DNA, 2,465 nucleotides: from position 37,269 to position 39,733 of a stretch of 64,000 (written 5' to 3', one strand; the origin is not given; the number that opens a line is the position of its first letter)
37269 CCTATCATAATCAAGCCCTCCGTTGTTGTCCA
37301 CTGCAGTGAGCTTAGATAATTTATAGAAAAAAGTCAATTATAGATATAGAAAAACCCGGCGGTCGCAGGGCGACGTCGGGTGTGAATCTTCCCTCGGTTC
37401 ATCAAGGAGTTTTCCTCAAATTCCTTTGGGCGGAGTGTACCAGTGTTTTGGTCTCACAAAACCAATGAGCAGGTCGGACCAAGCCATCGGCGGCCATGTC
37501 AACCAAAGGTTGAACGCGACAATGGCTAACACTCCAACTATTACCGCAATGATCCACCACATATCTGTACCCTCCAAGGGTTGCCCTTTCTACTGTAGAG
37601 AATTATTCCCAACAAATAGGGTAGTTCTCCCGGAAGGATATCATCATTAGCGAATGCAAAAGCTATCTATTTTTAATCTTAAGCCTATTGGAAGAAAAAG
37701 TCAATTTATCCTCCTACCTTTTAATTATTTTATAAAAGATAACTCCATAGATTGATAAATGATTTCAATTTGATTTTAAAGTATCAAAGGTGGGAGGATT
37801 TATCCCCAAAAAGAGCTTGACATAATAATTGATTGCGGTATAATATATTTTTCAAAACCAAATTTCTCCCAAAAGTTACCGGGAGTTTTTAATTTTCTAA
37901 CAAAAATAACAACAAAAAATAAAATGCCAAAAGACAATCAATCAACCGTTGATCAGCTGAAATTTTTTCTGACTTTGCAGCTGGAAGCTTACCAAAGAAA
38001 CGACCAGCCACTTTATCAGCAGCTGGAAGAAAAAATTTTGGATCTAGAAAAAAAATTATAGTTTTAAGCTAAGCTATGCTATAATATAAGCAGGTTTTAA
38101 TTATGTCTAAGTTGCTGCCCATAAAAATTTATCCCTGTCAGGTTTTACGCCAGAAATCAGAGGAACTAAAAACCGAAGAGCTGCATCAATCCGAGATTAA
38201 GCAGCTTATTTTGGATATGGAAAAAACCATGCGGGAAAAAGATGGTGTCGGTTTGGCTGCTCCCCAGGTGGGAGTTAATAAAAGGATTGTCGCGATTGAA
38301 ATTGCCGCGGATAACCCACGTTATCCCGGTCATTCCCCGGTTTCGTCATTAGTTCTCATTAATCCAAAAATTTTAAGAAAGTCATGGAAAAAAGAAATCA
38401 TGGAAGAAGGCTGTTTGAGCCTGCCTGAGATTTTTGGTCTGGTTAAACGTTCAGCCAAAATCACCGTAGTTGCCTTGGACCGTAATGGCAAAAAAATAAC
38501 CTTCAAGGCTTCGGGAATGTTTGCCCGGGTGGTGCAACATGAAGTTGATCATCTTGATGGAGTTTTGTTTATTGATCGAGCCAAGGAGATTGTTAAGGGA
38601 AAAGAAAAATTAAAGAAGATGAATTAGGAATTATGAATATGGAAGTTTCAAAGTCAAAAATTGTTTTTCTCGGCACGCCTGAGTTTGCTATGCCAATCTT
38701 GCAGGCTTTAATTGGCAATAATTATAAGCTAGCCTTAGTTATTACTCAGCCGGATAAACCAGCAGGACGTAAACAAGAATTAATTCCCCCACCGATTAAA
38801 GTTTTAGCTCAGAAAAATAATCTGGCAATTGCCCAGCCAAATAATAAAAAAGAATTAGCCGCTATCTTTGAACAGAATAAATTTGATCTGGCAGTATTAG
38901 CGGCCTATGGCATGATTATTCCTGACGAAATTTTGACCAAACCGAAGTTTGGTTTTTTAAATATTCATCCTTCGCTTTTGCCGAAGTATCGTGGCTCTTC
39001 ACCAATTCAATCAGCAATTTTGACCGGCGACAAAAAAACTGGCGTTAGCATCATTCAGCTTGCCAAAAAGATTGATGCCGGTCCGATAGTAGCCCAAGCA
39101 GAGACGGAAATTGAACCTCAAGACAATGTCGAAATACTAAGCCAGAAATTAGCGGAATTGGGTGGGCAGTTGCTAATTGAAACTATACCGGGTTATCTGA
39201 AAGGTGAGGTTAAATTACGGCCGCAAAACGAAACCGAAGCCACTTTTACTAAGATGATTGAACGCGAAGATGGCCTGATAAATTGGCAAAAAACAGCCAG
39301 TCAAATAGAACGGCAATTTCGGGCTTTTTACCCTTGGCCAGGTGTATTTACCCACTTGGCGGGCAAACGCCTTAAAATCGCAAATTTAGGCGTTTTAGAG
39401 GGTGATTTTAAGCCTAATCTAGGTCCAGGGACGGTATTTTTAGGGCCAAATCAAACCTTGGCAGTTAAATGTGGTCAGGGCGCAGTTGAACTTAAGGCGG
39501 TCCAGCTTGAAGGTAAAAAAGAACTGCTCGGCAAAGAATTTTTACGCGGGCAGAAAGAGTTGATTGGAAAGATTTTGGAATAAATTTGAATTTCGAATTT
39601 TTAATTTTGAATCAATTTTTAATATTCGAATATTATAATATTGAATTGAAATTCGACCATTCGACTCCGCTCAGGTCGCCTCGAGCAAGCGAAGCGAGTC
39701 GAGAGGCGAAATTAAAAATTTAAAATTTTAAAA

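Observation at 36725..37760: GC-rich islet encoding four tandem mini membrane proteins (48-75 aa) with strong SDs and consensus promoters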

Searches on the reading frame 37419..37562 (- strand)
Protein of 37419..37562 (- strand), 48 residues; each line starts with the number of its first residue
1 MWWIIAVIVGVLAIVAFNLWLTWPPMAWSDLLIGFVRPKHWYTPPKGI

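Call 8: search_protein_families(library=pfam, proteins=[window:37419-37562:-], max_evalue=1)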
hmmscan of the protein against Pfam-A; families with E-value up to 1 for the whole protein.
seq(48 aa): 0 families

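Call 17: find_encoding_contigs(protein=P0012, flank=10000, max_places=4)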
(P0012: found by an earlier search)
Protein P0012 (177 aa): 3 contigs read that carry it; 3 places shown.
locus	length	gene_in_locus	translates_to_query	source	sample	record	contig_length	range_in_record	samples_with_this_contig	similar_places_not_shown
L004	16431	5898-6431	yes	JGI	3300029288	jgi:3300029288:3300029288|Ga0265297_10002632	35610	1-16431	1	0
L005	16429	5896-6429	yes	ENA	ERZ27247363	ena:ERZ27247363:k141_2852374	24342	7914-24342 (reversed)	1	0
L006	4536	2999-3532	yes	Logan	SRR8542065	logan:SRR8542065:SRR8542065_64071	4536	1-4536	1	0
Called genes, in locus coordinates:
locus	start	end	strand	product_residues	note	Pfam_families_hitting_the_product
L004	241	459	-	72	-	-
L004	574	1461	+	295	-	PF04055:Radical_SAM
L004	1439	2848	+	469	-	-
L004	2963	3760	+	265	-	PF02900:LigB, PF01875:Memo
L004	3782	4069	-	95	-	-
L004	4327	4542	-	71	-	-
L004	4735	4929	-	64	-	-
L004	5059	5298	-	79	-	-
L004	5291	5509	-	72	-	-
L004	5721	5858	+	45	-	-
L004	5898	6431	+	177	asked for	PF01327:Pep_deformylase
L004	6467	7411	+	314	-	PF00551:Formyl_trans_N, PF02911:Formyl_trans_C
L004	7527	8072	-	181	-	PF00300:His_Phos_1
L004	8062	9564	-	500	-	PF04932:Wzy_C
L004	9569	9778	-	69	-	-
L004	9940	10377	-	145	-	-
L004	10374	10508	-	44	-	-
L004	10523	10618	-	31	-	-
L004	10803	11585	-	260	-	PF00535:Glycos_transf_2, PF10111:Glyco_tranf_2_2, PF13641:Glyco_tranf_2_3, PF13712:Glyco_tranf_2_5 (weak), PF13632:Glyco_trans_2_3 (weak)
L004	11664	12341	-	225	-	PF01479:S4, PF00849:PseudoU_synth_2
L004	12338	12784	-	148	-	PF00293:NUDIX (weak)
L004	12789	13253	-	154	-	PF00293:NUDIX (weak)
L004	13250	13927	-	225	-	PF00535:Glycos_transf_2, PF10111:Glyco_tranf_2_2, PF13506:Glyco_transf_21 (weak), PF13641:Glyco_tranf_2_3 (weak)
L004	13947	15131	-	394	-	PF13439:Glyco_transf_4, PF13579:Glyco_trans_4_4, PF13477:Glyco_trans_4_2 (weak), PF20706:GT4-conflict (weak), PF00534:Glycos_transf_1, PF13692:Glyco_trans_1_4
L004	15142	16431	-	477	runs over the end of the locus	PF01943:Polysacc_synt, PF13440:Polysacc_synt_3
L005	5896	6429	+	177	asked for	PF01327:Pep_deformylase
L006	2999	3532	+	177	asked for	PF01327:Pep_deformylase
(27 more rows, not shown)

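Call 42: search_protein_families(library=phrogs, proteins=[window:37419-37562:-], max_evalue=1)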
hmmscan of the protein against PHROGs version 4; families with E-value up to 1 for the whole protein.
seq(48 aa): 2 families
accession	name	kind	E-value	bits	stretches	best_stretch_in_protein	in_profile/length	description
phrog_35361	-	unknown function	0.16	12.9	1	9-27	13-31/50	-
phrog_32306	-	tail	0.77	9.2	1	4-35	471-500/693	tail protein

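Call 43: search_protein_families(library=padloc, proteins=[window:37419-37562:-], max_evalue=1)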
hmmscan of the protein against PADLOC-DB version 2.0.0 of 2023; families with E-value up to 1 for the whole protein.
seq(48 aa): 1 family
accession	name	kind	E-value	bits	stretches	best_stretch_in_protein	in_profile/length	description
PDLC00730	Effector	-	0.92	6.6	1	2-30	176-202/299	TIR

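Call 44: search_protein_families(library=ncbifam, proteins=[window:37419-37562:-], max_evalue=1)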
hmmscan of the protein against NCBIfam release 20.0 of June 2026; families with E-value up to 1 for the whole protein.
seq(48 aa): 1 family
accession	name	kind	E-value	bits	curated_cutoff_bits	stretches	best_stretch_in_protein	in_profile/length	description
NF045534.1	small_EYxxD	equivalog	0.35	10.6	29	1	1-17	8-24/37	EYxxD motif small membrane protein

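Call 61: search_protein_representatives(alignment_id=A4)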
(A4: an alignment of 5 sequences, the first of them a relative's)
Query: 5 sequences, 52 profile positions. Proteins with E-value up to 0.001 (for the whole library): 7; up to 1e-10: 4; up to 1e-30: 0. The best 7 are listed.
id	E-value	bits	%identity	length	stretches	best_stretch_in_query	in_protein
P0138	6.1e-22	93.5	-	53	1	1-52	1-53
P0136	1.9e-17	79.1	-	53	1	1-52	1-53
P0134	1.7e-13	66.5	-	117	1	1-52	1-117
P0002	1.9e-13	66.3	-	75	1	1-52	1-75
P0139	1.3e-05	41.2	-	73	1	7-51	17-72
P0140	3.5e-04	36.6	-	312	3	29-51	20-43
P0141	9.3e-04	35.2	-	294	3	28-51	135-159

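Call 63: find_encoding_contigs(protein=P0139, flank=6000, max_places=4)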
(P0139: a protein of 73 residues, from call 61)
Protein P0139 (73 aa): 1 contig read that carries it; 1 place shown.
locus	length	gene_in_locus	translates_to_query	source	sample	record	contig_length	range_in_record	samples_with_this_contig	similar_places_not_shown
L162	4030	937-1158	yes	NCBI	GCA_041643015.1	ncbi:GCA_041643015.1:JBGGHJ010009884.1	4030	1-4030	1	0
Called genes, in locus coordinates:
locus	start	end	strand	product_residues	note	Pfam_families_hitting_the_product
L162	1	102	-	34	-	?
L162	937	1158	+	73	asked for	-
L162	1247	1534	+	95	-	-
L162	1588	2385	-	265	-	PF02900:LigB, PF01875:Memo (weak)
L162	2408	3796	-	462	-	-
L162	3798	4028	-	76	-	?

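Call 73: find_related_loci(query=A9, collection=viral_contigs, flank=5000)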
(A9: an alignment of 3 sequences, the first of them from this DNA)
Query A9 (48 aa) in viral_contigs; peptide patterns used: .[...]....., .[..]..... (x = any residue, [..] = any of these).
43 stretches matched a pattern, but none encodes a relative of the query by tblastn (E <= 1e-3).

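Call 102: predict_structure(alignment_id=A4)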
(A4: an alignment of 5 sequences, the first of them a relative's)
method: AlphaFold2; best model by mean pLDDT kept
length: 75 residues; sequences in the alignment: 5
mean_pLDDT: 69.2   pTM: 0.33
mean pLDDT of the five models: 69.2, 68.9, 66.0, 65.7, 65.3
residues with pLDDT >= 90: 0; 70-90: 37; 50-70: 38; < 50: 0
segments of 3 or more residues with pLDDT < 50: none
pLDDT, mean of each block of 10 residues (from residue 1): 63 79 65 75 82 72 58 53
secondary structure, 60 per line:
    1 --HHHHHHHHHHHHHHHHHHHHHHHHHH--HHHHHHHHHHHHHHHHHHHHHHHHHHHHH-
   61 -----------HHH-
elements in order: H3-28 H31-59
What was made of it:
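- On Bacterial small membrane proteins (general class): AF2 gives a helical hairpin for ORF3 (call 102).
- AF2 predicts a helical hairpin for ORF3 (call 102).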

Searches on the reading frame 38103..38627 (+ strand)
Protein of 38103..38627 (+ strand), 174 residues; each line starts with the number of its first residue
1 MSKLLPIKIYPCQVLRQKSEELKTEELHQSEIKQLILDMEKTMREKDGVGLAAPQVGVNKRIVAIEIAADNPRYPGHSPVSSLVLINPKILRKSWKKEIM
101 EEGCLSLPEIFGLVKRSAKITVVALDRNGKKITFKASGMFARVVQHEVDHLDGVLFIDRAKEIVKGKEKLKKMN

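Call 8: search_protein_families(library=pfam, proteins=[window:38103-38627:+], max_evalue=1)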
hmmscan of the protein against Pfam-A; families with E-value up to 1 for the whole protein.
window:38103-38627:+ (174 aa): 1 family
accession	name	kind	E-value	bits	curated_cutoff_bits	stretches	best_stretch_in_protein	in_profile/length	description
PF01327.26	Pep_deformylase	-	3.3e-51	173.4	22.8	1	6-163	3-153/156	Polypeptide deformylase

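Call 12: find_encoding_contigs(protein=window:38103-38627:+, flank=10000, max_places=10)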
Protein window:38103-38627:+ (174 aa): 3 contigs read that carry it; 3 places shown.
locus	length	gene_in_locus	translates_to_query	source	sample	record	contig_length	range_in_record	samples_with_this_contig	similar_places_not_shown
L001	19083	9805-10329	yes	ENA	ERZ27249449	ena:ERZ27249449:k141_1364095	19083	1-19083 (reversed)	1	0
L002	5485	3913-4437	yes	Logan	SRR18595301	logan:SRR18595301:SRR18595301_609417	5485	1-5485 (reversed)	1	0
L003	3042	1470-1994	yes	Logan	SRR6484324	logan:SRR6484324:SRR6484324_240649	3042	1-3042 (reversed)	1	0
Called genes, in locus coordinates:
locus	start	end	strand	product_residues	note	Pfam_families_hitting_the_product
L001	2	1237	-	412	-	?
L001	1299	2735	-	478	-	PF00749:tRNA-synt_1c, PF19269:Anticodon_2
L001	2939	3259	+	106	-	-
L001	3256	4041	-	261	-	PF03808:Glyco_tran_WecG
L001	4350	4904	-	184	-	PF10469:AKAP7_NLS (weak), PF02834:LigT_PEase, PF13563:2_5_RNA_ligase2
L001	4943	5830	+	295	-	PF13353:Fer4_12 (weak), PF04055:Radical_SAM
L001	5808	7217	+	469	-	-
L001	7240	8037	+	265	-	PF02900:LigB, PF01875:Memo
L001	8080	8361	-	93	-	-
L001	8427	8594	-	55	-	-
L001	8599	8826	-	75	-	-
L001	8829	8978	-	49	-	-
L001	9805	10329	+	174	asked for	PF01327:Pep_deformylase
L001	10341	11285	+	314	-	PF00551:Formyl_trans_N, PF02911:Formyl_trans_C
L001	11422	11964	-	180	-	PF00300:His_Phos_1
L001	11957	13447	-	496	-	PF04932:Wzy_C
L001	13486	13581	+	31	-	-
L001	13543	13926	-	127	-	-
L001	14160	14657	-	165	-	-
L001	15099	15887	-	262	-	PF00535:Glycos_transf_2, PF10111:Glyco_tranf_2_2 (faint), PF13641:Glyco_tranf_2_3, PF13632:Glyco_trans_2_3 (faint)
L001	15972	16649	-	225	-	PF01479:S4, PF00849:PseudoU_synth_2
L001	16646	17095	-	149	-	PF00293:NUDIX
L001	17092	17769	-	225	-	PF00535:Glycos_transf_2, PF10111:Glyco_tranf_2_2, PF13506:Glyco_transf_21, PF13641:Glyco_tranf_2_3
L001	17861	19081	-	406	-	?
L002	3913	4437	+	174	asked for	PF01327:Pep_deformylase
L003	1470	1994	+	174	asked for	PF01327:Pep_deformylase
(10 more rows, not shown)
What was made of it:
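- Checked: Three of the four ORFs (55, 75 and 49 aa) are called as genes in public assemblies of the same DNA (call 12).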

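Call 16: find_homologous_proteins(query=window:38103-38627:+, max_evalue=1e-30)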
Query window:38103-38627:+ (174 aa): 488 proteins with E <= 1e-30 among 8000 candidates; the best 120 are listed.
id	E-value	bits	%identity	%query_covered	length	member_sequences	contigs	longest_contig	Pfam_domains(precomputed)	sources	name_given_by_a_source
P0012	1.8e-96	339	90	99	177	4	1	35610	PF01327.27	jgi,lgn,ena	-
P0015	5.7e-91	321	86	99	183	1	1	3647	PF01327.27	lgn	-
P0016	1.7e-90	319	86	98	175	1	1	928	PF01327.27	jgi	jgi:peptide deformylase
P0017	1.6e-87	310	82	99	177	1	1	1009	PF01327.27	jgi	-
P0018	4.0e-87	308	85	98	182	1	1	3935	PF01327.27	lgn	-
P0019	1.9e-68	248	69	98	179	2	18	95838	PF01327.27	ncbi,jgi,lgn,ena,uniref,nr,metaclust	ncbi:MAG: peptide deformylase [Candidatus Buchananbacteria bacterium RIFCSPHIGHO2_01_FULL_39_14]|uni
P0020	2.6e-68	247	71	99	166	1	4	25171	PF01327.27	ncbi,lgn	-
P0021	3.9e-68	247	72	99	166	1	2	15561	PF01327.27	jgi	-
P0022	4.2e-68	246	70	100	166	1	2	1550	PF01327.27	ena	-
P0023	1.2e-67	245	74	98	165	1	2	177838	PF01327.27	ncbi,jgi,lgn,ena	ncbi:MAG: peptide deformylase [Patescibacteria group bacterium]|jgi:peptide deformylase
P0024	7.1e-67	242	70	99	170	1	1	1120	PF01327.27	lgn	-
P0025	9.0e-67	242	70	99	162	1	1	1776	PF01327.27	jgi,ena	-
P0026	1.5e-66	241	70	100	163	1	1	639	PF01327.27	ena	-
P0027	4.6e-66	240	70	99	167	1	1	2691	PF01327.27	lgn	-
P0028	4.6e-66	240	68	100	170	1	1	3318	PF01327.27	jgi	jgi:peptide deformylase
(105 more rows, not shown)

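Call 18: find_encoding_contigs(protein=P0015, flank=10000, max_places=3)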
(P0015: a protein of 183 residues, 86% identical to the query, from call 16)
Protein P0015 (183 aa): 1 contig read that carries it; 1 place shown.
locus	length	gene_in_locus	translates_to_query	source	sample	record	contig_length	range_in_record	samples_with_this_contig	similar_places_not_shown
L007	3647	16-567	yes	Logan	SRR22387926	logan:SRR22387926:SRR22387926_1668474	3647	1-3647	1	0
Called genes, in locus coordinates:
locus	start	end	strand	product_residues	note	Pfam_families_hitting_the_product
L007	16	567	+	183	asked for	PF01327:Pep_deformylase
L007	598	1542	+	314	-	PF00551:Formyl_trans_N, PF02911:Formyl_trans_C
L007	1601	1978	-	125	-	-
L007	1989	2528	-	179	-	PF00300:His_Phos_1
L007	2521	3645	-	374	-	?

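Call 19: find_encoding_contigs(protein=P0018, flank=10000, max_places=3)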
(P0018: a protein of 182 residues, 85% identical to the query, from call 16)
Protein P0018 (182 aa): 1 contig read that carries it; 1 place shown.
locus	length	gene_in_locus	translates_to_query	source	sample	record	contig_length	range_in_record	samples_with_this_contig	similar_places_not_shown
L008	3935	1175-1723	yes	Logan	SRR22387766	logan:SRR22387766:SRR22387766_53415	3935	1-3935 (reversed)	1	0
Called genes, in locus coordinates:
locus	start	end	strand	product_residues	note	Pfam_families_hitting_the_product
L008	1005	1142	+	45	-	-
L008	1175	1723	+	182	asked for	PF01327:Pep_deformylase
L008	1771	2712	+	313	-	PF00551:Formyl_trans_N, PF02911:Formyl_trans_C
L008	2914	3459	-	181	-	PF00300:His_Phos_1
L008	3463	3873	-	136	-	PF00293:NUDIX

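Call 25: find_encoding_contigs(protein=P0023, flank=8000, max_places=2)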
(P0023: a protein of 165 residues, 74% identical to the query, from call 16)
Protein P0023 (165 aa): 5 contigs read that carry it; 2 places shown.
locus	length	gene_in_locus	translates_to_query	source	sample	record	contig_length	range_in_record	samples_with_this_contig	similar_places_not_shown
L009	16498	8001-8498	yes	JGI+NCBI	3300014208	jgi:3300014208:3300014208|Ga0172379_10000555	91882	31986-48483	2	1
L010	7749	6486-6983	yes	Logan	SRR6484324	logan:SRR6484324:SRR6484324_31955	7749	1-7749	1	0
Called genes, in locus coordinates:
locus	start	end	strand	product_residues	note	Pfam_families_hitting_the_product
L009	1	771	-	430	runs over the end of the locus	PF24568:CC_PcsB (weak), PF01551:Peptidase_M23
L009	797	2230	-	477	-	PF00749:tRNA-synt_1c, PF19269:Anticodon_2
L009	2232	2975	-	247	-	PF03808:Glyco_tran_WecG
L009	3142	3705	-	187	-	PF02834:LigT_PEase, PF13563:2_5_RNA_ligase2 (weak)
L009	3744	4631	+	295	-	PF04055:Radical_SAM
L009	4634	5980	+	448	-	-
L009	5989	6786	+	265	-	PF02900:LigB, PF01875:Memo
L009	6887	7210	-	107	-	-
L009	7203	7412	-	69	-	-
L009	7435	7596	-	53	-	-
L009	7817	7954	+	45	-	-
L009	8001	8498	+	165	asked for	PF01327:Pep_deformylase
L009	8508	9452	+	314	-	PF00551:Formyl_trans_N, PF02911:Formyl_trans_C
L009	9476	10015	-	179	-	PF00300:His_Phos_1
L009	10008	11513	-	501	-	PF04932:Wzy_C (weak)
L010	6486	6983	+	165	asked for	PF01327:Pep_deformylase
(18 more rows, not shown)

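Call 26: find_encoding_contigs(protein=P0021, flank=8000, max_places=2)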
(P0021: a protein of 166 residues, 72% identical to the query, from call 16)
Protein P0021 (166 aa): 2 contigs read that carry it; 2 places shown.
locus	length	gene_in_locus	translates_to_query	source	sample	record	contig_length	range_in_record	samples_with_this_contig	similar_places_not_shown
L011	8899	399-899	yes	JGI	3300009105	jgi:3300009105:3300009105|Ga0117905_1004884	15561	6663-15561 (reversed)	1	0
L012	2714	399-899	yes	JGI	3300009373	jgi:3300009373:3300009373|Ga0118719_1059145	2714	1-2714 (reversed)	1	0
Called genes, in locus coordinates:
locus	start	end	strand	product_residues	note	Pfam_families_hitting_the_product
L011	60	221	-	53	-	-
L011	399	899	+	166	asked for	PF01327:Pep_deformylase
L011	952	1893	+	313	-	PF00551:Formyl_trans_N, PF02911:Formyl_trans_C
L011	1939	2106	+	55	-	-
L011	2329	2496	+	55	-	-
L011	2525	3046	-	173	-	-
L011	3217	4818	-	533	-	PF04932:Wzy_C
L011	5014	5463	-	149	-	-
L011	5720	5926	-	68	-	-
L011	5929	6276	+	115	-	-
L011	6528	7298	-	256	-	PF00535:Glycos_transf_2, PF10111:Glyco_tranf_2_2 (weak), PF13641:Glyco_tranf_2_3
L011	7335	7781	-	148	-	PF00293:NUDIX (weak)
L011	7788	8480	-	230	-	PF00535:Glycos_transf_2, PF10111:Glyco_tranf_2_2, PF13506:Glyco_transf_21, PF13641:Glyco_tranf_2_3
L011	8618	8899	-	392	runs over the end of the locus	PF13439:Glyco_transf_4, PF13579:Glyco_trans_4_4, PF13477:Glyco_trans_4_2, PF20706:GT4-conflict (weak), PF00534:Glycos_transf_1, PF13692:Glyco_trans_1_4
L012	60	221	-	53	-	-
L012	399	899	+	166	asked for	PF01327:Pep_deformylase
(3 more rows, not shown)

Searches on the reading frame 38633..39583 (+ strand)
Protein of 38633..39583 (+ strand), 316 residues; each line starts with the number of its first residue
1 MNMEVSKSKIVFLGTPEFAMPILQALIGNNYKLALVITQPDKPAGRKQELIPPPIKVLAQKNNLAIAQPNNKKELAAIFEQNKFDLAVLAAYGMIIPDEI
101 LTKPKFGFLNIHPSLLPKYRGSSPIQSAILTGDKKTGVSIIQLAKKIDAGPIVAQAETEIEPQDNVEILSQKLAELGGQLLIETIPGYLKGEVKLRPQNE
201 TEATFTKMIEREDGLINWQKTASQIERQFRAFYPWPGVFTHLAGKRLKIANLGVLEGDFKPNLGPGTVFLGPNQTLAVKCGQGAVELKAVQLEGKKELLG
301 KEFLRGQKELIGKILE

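Call 8: search_protein_families(library=pfam, proteins=[window:38633-39583:+], max_evalue=1)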
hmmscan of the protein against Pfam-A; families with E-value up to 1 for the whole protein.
window:38633-39583:+ (316 aa): 2 families
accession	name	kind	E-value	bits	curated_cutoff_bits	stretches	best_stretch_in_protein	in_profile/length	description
PF00551.24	Formyl_trans_N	-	6.4e-43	147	26.1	1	9-185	2-181/181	Formyl transferase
PF02911.23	Formyl_trans_C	-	9.7e-27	93.5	21.1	1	209-307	2-99/100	Formyl transferase, C-terminal domain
